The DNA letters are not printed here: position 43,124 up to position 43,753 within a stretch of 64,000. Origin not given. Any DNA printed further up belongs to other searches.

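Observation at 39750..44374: Tail chaperone and tape-measure genes displaced from the tail module and the chaperone duplicated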

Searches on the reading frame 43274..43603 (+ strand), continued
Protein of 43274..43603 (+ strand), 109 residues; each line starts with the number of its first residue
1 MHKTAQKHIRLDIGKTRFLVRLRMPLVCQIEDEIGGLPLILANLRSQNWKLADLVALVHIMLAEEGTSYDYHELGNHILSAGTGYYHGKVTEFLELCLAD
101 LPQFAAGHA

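Call 99: list_cluster_members(proteins=[P0038, P0041, P0043, P0047, P0051, P0057, P0065, P0072, P0079, P0096])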
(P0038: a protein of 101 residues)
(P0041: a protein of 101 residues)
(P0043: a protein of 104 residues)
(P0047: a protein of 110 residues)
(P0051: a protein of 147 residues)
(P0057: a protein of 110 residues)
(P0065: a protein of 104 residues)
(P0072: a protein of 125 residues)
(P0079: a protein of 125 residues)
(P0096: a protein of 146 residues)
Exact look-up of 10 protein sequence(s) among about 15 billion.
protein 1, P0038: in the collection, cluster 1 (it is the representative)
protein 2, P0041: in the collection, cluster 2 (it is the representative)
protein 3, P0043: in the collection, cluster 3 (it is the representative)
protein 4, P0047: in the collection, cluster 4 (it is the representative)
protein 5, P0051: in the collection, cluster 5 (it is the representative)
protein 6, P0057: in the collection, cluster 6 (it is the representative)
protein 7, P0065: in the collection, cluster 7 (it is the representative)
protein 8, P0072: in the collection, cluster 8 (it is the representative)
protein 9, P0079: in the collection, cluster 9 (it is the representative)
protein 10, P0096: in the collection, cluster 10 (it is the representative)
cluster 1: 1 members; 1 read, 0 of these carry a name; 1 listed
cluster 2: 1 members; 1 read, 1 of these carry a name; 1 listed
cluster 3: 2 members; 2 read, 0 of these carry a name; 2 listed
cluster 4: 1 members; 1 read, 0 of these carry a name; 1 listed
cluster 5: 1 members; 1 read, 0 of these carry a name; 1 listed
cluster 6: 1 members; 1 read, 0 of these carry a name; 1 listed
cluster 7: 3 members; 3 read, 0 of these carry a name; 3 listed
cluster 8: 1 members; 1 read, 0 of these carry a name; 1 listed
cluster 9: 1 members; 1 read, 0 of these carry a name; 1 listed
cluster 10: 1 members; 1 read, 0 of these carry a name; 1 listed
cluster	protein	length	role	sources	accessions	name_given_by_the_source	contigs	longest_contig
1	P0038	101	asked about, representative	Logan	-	-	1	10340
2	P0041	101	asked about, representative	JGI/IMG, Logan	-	hypothetical protein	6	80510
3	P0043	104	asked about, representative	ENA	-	-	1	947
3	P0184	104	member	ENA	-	-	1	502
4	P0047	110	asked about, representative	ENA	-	-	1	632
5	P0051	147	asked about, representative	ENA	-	-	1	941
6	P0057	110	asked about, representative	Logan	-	-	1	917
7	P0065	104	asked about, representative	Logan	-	-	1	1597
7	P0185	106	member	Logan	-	-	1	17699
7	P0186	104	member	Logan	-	-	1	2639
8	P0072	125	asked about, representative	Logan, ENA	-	-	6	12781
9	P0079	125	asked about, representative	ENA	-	-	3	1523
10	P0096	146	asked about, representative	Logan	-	-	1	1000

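Call 100: find_encoding_contigs(protein=P0041, flank=10000, max_places=1)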
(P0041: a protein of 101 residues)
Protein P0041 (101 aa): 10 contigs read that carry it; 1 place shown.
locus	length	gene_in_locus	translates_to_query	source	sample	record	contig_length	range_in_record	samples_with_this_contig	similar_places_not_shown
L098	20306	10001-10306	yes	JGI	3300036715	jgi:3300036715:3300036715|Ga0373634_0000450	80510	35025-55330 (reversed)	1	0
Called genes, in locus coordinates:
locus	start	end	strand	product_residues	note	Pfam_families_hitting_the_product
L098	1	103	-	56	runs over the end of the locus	-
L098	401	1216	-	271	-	PF08238:Sel1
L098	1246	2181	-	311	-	PF06325:PrmA, PF05175:MTS, PF13489:Methyltransf_23, PF08241:Methyltransf_11 (weak), PF08242:Methyltransf_12 (weak), PF13649:Methyltransf_25, PF13847:Methyltransf_31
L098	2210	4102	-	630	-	PF02771:Acyl-CoA_dh_N, PF02770:Acyl-CoA_dh_M, PF00441:Acyl-CoA_dh_1, PF22924:ACOX_C_alpha1, PF12806:Acyl-CoA_dh_C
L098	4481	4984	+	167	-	-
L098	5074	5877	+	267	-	PF01113:DapB_N, PF05173:DapB_C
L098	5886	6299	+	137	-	-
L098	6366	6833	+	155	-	-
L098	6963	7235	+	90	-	-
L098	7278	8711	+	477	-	PF17289:Terminase_6C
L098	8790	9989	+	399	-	PF04860:Phage_portal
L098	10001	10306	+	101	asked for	PF11836:Phage_TAC_11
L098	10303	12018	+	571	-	PF00657:Lipase_GDSL (weak), PF13472:Lipase_GDSL_2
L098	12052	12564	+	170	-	-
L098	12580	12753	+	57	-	-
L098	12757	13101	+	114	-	-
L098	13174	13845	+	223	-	PF04586:Peptidase_S78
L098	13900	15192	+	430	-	PF05065:Phage_capsid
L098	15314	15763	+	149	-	-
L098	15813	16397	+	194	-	PF05135:Phage_connect_1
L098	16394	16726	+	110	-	PF05521:Phage_HCP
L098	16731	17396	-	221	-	PF08238:Sel1 (weak)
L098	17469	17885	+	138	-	PF11367:Tail_completion_gp17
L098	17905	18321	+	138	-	PF06199:Phage_tail_2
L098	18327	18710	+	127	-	-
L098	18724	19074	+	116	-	-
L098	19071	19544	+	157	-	PF08875:DUF1833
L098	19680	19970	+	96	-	-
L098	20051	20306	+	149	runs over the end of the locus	PF00877:NLPC_P60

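Call 101: find_encoding_contigs(protein=P0185, flank=10000, max_places=1)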
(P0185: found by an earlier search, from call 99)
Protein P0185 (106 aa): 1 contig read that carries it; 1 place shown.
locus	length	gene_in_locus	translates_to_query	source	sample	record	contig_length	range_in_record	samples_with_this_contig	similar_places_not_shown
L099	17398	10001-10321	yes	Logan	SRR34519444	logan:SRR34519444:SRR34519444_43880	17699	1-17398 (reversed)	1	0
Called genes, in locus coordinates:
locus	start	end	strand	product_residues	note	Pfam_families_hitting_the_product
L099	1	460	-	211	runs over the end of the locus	PF12796:Ank_2 (weak), PF13637:Ank_4 (faint)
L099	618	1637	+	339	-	PF13606:Ank_3 (faint), PF13857:Ank_5 (faint), PF00023:Ank (faint), PF12796:Ank_2, PF13637:Ank_4 (weak), PF12796:Ank_2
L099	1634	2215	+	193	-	PF13606:Ank_3 (faint), PF12796:Ank_2, PF13857:Ank_5, PF00023:Ank (weak), PF13637:Ank_4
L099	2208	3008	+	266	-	PF13637:Ank_4 (faint), PF13606:Ank_3 (faint), PF00023:Ank (faint), PF12796:Ank_2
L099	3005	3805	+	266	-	PF00023:Ank (faint), PF13606:Ank_3 (faint), PF13637:Ank_4 (faint), PF13857:Ank_5 (faint), PF12796:Ank_2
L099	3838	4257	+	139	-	-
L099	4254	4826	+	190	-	-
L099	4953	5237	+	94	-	-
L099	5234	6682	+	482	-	PF17289:Terminase_6C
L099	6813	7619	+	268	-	PF13513:HEAT_EZ (faint), PF13646:HEAT_2 (weak)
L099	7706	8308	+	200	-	-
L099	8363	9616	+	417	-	PF04860:Phage_portal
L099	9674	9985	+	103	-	-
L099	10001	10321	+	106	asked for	PF11836:Phage_TAC_11 (weak)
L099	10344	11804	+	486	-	PF22237:SO2946-like_C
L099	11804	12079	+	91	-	-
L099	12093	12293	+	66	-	-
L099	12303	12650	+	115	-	-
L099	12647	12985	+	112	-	PF11836:Phage_TAC_11 (faint)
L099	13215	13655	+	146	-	-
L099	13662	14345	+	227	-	PF04586:Peptidase_S78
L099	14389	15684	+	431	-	PF05065:Phage_capsid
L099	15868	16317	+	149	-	-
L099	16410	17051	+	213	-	PF05135:Phage_connect_1 (faint)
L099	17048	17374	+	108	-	PF05521:Phage_HCP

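Call 102: find_encoding_contigs(protein=P0072, flank=10000, max_places=1)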
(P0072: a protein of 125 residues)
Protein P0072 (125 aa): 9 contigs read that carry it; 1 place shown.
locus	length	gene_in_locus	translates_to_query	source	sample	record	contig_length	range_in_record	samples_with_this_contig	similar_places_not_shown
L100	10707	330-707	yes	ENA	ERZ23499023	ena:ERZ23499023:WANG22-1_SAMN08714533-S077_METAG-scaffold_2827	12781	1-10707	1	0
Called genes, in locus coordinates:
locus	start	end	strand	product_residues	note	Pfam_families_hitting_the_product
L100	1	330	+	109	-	?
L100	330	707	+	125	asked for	PF11836:Phage_TAC_11 (weak)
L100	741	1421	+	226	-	PF04586:Peptidase_S78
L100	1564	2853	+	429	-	PF05065:Phage_capsid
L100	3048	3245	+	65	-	-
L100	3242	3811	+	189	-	PF05135:Phage_connect_1, PF24163:HCP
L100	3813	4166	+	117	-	PF05521:Phage_HCP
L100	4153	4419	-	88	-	PF14373:Imm_superinfect (weak)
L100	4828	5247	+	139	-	PF11367:Tail_completion_gp17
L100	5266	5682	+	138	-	PF06199:Phage_tail_2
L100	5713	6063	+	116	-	-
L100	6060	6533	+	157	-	PF08875:DUF1833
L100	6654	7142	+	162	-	-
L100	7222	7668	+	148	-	PF00877:NLPC_P60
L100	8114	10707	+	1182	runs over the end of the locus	PF24801:FNIII-A_GpJ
